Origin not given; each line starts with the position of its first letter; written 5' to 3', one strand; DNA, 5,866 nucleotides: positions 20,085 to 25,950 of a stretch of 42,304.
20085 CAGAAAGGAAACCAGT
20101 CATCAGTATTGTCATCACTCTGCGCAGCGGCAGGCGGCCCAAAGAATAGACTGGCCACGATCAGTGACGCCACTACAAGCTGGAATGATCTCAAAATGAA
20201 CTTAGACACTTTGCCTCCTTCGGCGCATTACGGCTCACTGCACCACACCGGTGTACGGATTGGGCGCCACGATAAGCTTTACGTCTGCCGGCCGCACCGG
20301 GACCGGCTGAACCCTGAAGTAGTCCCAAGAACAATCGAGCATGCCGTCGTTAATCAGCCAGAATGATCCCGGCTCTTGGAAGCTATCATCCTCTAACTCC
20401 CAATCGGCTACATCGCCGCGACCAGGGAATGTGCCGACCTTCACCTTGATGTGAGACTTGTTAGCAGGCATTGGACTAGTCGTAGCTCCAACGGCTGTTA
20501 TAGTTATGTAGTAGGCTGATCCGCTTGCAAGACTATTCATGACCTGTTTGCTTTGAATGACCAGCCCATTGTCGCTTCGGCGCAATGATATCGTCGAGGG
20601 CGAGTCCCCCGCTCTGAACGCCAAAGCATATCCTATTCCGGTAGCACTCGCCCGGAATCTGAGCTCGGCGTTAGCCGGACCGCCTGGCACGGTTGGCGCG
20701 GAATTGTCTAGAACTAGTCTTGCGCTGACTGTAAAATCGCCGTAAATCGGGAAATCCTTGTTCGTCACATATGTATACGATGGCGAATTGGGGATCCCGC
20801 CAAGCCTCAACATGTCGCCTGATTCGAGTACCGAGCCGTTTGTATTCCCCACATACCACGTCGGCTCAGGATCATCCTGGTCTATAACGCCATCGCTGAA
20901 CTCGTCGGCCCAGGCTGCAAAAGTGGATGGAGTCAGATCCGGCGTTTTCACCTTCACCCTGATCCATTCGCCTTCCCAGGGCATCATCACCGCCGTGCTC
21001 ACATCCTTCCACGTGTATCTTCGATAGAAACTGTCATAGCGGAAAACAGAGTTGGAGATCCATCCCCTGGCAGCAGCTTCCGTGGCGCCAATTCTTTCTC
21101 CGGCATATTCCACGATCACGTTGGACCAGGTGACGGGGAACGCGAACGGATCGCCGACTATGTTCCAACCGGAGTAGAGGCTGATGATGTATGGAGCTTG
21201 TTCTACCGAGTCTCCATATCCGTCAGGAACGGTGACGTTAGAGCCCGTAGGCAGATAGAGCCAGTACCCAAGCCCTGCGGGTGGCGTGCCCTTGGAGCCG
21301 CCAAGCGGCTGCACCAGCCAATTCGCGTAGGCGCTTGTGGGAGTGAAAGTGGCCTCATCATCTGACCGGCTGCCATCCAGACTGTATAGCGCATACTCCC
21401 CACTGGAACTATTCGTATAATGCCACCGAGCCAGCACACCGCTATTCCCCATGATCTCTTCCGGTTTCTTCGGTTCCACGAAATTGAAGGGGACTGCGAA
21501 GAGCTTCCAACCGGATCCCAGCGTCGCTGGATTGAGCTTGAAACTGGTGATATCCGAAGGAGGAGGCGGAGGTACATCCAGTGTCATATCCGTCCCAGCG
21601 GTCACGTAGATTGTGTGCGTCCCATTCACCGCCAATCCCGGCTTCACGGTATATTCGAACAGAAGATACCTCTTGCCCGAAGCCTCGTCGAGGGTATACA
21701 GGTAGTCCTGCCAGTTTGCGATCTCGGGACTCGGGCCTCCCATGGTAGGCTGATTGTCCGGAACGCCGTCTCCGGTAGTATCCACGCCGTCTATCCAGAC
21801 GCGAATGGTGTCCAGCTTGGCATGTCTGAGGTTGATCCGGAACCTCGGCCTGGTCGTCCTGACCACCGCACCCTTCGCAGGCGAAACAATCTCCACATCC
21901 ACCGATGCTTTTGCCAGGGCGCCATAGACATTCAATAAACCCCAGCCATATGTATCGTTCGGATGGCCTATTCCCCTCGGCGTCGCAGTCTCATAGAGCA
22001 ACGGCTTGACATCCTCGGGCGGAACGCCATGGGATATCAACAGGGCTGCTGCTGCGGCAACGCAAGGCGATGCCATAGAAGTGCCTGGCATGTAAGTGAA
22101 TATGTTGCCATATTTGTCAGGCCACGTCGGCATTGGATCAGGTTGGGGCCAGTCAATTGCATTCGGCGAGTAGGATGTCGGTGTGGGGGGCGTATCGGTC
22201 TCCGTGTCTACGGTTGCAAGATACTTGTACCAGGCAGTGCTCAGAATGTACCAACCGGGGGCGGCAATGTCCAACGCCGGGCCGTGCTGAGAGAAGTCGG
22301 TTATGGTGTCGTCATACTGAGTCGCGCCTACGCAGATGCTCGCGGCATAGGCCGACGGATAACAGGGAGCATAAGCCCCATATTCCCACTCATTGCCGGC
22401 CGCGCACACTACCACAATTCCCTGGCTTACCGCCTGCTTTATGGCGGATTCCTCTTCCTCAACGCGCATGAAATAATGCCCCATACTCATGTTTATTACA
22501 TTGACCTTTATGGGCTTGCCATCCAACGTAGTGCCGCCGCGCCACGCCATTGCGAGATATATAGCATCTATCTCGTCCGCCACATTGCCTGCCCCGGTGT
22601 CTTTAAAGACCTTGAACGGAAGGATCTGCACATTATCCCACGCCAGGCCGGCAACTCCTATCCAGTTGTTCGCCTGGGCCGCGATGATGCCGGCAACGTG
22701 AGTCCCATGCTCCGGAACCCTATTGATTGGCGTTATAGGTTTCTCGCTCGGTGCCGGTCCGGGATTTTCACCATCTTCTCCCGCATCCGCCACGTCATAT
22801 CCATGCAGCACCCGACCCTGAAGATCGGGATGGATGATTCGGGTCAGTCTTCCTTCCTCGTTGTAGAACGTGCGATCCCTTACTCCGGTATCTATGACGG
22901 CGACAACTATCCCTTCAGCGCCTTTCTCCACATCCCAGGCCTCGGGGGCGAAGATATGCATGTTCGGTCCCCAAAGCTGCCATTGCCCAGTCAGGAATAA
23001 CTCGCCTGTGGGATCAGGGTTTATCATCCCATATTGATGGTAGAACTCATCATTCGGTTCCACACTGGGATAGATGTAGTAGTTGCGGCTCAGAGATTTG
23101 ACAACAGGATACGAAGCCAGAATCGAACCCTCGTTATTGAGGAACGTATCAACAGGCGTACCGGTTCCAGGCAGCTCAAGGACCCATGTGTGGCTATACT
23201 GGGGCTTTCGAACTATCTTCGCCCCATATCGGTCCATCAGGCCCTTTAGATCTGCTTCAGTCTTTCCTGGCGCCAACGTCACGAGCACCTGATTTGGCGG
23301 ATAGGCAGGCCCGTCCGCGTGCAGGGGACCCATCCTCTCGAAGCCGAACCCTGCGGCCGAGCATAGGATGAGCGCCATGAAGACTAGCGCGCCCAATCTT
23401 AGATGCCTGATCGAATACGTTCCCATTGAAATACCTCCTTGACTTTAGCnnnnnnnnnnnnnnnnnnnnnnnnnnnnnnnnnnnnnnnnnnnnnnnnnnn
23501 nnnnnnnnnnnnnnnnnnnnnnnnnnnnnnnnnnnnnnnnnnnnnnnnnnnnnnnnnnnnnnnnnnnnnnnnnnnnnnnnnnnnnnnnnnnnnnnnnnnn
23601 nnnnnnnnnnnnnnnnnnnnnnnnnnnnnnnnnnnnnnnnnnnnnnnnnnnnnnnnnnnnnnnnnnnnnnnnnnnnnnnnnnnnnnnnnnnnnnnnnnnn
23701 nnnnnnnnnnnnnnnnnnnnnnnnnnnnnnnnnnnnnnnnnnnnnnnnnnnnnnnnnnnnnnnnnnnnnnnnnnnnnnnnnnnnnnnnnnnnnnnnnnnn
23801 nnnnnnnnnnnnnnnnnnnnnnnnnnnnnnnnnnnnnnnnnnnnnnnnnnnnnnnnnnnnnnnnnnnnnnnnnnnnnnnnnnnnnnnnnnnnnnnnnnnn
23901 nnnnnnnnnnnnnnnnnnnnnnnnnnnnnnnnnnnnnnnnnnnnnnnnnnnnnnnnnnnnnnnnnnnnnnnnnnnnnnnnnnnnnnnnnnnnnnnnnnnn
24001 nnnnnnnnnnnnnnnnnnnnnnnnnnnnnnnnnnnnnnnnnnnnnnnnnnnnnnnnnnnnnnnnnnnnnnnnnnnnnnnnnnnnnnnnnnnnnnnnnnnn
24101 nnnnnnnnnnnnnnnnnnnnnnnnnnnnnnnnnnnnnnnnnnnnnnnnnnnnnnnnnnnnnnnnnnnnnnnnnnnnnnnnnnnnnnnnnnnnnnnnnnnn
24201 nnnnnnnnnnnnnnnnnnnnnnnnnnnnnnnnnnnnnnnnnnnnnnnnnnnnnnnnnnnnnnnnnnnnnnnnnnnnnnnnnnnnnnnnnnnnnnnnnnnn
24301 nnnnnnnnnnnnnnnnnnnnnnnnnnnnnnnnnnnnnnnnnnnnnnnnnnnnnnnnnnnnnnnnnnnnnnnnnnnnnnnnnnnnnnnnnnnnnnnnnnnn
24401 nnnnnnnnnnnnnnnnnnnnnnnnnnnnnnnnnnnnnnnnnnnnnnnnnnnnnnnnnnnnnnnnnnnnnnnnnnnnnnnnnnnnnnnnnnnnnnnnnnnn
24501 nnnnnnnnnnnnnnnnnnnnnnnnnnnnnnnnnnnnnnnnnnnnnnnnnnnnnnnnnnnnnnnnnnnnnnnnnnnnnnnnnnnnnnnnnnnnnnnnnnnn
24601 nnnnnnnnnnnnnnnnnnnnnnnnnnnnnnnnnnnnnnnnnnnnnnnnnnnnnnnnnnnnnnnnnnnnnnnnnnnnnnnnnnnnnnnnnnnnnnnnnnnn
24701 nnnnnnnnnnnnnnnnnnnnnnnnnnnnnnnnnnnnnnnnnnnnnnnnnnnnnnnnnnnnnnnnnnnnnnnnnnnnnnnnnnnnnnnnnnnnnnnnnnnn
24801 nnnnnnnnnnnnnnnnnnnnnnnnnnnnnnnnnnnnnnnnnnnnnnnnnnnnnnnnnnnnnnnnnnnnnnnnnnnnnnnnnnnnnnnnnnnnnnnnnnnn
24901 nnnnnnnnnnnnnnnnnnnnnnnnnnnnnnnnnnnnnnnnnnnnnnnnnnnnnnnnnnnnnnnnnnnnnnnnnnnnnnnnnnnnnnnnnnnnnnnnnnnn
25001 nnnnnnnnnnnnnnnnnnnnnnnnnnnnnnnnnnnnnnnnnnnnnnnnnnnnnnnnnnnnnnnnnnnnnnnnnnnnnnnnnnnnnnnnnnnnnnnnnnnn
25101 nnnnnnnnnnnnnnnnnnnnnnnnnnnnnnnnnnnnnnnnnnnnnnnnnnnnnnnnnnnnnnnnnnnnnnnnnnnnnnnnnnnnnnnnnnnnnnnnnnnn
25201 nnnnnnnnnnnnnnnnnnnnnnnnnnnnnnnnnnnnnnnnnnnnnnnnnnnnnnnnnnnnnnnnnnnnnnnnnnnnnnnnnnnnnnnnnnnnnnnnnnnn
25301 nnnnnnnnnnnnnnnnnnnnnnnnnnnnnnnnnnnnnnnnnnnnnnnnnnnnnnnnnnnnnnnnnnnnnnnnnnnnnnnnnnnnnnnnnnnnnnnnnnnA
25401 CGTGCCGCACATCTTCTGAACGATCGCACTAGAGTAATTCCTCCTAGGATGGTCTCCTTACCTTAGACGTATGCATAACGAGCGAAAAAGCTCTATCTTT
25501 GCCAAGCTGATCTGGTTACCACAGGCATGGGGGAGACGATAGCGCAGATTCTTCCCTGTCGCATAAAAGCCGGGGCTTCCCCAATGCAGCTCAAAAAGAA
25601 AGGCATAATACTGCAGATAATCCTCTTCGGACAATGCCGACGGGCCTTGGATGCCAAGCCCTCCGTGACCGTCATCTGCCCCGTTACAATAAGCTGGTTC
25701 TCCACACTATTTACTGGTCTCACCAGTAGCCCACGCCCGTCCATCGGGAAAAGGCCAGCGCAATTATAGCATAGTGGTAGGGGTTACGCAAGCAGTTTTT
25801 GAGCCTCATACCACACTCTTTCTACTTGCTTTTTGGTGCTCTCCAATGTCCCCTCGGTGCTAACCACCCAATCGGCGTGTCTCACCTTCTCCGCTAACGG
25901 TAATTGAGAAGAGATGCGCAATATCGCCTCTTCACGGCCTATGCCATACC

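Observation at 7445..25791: Seven-gene, all-secreted envelope operon: candidate undescribed surface-protein export/anchoring system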

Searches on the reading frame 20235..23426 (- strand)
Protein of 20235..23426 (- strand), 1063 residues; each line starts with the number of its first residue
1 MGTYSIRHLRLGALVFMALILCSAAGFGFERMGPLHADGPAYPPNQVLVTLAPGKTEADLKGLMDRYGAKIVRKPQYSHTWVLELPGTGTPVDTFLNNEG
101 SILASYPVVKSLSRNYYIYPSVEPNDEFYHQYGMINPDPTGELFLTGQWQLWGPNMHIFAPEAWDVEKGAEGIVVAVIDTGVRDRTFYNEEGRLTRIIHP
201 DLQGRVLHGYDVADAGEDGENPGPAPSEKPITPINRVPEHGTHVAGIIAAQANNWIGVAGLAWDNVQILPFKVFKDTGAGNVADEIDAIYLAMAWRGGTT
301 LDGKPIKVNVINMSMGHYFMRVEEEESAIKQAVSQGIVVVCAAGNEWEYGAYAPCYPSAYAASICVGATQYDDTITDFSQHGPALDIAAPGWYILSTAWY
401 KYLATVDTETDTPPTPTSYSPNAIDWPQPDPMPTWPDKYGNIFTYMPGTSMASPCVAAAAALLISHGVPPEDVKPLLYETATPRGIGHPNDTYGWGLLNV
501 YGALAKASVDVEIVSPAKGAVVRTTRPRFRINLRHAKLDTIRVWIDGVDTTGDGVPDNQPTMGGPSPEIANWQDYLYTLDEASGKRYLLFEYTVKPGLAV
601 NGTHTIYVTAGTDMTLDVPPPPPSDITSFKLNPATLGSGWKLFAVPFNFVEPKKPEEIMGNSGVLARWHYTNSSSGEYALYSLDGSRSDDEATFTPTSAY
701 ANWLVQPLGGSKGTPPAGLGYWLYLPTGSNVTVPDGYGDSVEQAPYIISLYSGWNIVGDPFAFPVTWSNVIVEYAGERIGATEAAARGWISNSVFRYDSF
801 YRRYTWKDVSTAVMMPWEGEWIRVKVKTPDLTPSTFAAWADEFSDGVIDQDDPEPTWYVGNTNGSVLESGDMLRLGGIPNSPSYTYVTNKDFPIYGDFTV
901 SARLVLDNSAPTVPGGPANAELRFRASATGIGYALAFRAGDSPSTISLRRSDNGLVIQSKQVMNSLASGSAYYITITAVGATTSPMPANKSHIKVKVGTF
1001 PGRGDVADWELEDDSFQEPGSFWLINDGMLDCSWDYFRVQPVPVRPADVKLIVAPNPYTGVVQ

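Call 4: search_protein_families(library=pfam, proteins=[window:20235-23426:-], max_evalue=0.1)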
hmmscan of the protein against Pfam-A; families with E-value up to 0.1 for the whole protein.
window:20235-23426:- (1063 aa): 2 families
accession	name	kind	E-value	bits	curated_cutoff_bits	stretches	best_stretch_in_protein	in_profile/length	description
PF00082.27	Peptidase_S8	-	1.1e-48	166.5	21.8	1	171-496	2-288/288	Subtilase family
PF22148.1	Fervidolysin_NPro-like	-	0.013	16.3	21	1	38-90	11-61/81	Fervidolysin N-terminal prodomain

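Call 5: search_protein_families(library=ncbifam, proteins=[window:20235-23426:-], max_evalue=0.1)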
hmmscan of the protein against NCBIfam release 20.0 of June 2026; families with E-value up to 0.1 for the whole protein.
window:20235-23426:- (1063 aa): 5 families
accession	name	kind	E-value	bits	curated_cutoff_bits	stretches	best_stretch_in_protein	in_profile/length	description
TIGR03921.1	T7SS_mycosin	equivalog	7.2e-39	133.9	278.75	1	161-514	4-295/353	type VII secretion-associated serine protease mycosin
NF033595.1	denti_PrtP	equivalog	1.2e-32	113.4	300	2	311-520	342-515/606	dentilisin complex serine proteinase subunit PrtP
TIGR03895.1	protease_PatA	subfamily_domain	6.7e-09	35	421.05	1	240-384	1-134/606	PatA/PatG family cyanobactin maturation protease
NF049966.1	QH_SP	equivalog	2.5e-07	30.3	165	1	239-366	41-140/219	subtilisin-like serine protease QhpE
NF040809.1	germ_prot_CspBA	exception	0.017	12.8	1250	0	446-500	455-518/1099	bifunctional germination protease/germinant receptor pseudoprotease CspBA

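Call 92: search_solved_structures(query=window:20235-23426:-, max_evalue=0.001)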
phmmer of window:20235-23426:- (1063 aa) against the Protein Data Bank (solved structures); distinct sequences matched with E-value up to 0.001: 111 (the best 60 are shown).
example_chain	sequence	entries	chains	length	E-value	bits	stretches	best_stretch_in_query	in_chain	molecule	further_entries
9rk9_B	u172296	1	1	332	1.2e-32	116.2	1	157-504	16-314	Subtilisin-like serine protease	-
1dbi_A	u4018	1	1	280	7.5e-29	103.6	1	151-397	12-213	AK.1 SERINE PROTEASE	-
9i67_A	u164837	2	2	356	6e-28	100.6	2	144-391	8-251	Alkaline serine protease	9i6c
9goi_A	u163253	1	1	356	1.4e-27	99.4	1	144-391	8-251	Alkaline serine protease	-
9grg_A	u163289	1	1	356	3.4e-27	98.1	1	144-507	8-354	Alkaline serine protease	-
9g8v_A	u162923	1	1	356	5.1e-27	97.5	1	143-507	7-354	Alkaline serine protease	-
6f9m_A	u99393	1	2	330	3.1e-22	81.7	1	158-413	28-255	Serine protease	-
3lpc_A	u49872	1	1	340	2.1e-21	78.9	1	148-398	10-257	AprB2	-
3lpd_A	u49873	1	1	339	2.3e-21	78.8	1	148-398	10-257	Acidic extracellular subtilisin-like protease AprV2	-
3lpa_A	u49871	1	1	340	4e-21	78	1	148-398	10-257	Acidic extracellular subtilisin-like protease AprV2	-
7w2a_A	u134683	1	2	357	5e-20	74.4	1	160-398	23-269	Peptidase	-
1tec_E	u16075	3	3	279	5.4e-20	74.2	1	152-398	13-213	THERMITASE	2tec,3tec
5yl7_A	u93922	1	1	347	6.2e-20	74.1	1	147-508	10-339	Pseudoalteromonas arctica PAMC 21717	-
1sbt_A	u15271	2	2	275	7.4e-20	73.8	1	225-397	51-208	SUBTILISIN BPN' | SUBTILISIN NOVO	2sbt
1ah2_A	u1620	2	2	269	9.6e-20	73.4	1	239-397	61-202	SERINE PROTEASE PB92 | SUBTILISIN SAVINASE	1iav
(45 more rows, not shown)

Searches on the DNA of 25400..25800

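Call 77: search_rna_families(source=window, start=25400, end=25800, threshold=evalue, max_evalue=1)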
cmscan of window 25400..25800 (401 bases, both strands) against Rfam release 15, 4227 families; matches with E-value up to 1: 0.
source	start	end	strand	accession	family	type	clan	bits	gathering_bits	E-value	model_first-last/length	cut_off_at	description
